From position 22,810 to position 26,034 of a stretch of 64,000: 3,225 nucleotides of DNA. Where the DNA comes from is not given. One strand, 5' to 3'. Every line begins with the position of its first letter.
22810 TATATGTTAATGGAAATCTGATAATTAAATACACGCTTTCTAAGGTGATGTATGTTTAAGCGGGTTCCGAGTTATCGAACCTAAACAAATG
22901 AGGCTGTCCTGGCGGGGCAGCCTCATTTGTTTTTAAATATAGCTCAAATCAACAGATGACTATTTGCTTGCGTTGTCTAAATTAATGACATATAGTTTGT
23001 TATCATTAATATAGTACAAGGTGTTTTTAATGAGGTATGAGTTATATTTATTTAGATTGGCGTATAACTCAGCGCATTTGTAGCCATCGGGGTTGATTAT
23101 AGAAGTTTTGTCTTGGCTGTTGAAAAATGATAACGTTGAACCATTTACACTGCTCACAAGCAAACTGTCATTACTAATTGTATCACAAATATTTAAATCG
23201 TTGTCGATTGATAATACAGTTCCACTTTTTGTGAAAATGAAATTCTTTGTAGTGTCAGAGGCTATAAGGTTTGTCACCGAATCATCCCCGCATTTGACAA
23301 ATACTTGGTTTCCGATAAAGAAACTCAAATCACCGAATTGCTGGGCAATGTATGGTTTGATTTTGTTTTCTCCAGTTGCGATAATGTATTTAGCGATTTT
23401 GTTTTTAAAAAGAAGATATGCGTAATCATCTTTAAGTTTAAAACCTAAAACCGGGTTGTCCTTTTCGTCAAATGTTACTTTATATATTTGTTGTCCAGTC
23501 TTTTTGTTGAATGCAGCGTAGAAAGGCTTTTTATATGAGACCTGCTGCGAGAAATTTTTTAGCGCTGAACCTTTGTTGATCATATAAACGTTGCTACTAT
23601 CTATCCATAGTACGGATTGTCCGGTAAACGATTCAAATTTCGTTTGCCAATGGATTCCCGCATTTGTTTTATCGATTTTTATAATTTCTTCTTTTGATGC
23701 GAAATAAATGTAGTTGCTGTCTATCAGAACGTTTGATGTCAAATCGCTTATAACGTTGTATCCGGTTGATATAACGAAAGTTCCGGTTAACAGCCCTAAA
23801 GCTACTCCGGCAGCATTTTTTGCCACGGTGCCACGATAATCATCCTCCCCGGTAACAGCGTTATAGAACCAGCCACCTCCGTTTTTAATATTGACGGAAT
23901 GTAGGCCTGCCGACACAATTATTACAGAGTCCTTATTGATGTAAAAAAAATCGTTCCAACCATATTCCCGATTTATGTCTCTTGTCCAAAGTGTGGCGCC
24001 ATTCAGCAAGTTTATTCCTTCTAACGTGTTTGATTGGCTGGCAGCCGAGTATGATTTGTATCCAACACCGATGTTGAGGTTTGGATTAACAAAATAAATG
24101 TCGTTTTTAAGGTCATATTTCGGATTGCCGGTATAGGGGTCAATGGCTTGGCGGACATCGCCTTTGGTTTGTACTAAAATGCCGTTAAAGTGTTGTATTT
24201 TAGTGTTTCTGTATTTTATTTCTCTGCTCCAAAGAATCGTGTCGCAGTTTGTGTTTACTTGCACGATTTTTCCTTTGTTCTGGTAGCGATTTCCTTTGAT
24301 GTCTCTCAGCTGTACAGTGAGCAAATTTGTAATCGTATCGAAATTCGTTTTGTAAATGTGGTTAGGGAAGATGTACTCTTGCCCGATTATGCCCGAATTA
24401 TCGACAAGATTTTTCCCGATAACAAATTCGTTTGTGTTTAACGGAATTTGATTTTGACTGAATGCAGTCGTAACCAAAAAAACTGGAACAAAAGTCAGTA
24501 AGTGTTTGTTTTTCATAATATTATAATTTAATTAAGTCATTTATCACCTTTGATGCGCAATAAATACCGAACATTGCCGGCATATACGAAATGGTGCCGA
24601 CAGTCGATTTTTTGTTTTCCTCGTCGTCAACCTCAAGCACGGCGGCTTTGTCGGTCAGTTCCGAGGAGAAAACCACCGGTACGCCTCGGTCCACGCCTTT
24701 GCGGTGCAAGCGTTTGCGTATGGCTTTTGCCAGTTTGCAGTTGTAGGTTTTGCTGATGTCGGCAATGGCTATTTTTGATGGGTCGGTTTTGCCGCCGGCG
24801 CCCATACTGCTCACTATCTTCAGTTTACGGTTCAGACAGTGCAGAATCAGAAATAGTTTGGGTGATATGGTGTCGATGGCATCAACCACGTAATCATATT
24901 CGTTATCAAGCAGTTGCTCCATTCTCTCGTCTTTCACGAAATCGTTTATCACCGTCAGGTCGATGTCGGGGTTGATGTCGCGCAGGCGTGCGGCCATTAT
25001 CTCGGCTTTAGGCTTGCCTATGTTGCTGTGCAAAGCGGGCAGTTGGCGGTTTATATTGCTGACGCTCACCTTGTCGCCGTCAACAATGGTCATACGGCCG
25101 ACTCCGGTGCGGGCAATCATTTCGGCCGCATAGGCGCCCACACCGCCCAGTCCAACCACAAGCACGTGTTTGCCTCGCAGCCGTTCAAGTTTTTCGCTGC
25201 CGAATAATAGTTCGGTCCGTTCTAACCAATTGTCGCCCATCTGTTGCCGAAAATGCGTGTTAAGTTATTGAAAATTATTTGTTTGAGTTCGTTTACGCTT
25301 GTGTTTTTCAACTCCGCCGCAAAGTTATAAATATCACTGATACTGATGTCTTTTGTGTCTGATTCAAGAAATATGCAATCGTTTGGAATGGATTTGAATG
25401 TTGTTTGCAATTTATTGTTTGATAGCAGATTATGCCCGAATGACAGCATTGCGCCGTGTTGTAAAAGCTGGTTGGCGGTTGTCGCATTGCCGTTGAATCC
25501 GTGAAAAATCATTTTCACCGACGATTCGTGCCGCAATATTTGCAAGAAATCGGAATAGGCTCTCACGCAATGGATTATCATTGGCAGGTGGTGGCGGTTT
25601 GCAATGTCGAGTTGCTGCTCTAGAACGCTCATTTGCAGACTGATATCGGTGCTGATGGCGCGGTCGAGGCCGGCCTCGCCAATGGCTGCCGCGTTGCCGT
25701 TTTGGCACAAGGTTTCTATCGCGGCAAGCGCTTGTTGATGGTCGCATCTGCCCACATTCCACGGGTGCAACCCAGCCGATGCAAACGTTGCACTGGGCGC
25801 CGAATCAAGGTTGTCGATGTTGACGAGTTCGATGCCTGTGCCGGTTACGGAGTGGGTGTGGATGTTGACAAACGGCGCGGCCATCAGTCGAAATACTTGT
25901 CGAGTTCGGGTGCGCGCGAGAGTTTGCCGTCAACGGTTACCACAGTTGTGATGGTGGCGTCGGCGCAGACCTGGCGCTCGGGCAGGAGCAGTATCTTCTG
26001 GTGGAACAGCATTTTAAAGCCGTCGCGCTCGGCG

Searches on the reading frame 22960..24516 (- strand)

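Call 54: search_protein_families(library=pfam, proteins=[window:22960-24516:-], max_evalue=0.001)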
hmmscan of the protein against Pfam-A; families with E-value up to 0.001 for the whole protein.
window:22960-24516:- (518 aa): 1 family
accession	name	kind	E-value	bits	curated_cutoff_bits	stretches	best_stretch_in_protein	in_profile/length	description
PF13360.13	PQQ_2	-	1.3e-08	35.3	27.6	0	255-314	157-214/233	Outer membrane protein assembly factor BamB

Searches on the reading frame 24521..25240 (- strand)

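Call 54: search_protein_families(library=pfam, proteins=[window:24521-25240:-], max_evalue=0.001)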
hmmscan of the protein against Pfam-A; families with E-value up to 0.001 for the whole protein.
window:24521-25240:- (239 aa): 1 family
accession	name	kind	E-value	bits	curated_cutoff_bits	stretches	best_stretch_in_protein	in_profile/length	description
PF00899.27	ThiF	-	9.4e-45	153.1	28.1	1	12-234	9-200/238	ThiF family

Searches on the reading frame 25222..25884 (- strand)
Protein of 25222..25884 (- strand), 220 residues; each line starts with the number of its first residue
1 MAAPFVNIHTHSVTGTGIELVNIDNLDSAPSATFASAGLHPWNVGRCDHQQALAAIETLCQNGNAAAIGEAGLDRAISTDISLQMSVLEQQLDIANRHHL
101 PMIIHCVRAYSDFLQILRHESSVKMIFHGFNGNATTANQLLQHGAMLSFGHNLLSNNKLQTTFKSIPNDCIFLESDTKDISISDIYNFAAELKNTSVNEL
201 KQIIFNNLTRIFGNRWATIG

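Call 54: search_protein_families(library=pfam, proteins=[window:25222-25884:-], max_evalue=0.001)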
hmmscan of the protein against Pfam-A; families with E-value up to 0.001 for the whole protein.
window:25222-25884:- (220 aa): 1 family
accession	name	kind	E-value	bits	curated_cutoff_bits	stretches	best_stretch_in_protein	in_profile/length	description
PF01026.27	TatD_DNase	-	2.1e-37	129.3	27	1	29-213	51-253/253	TatD related DNase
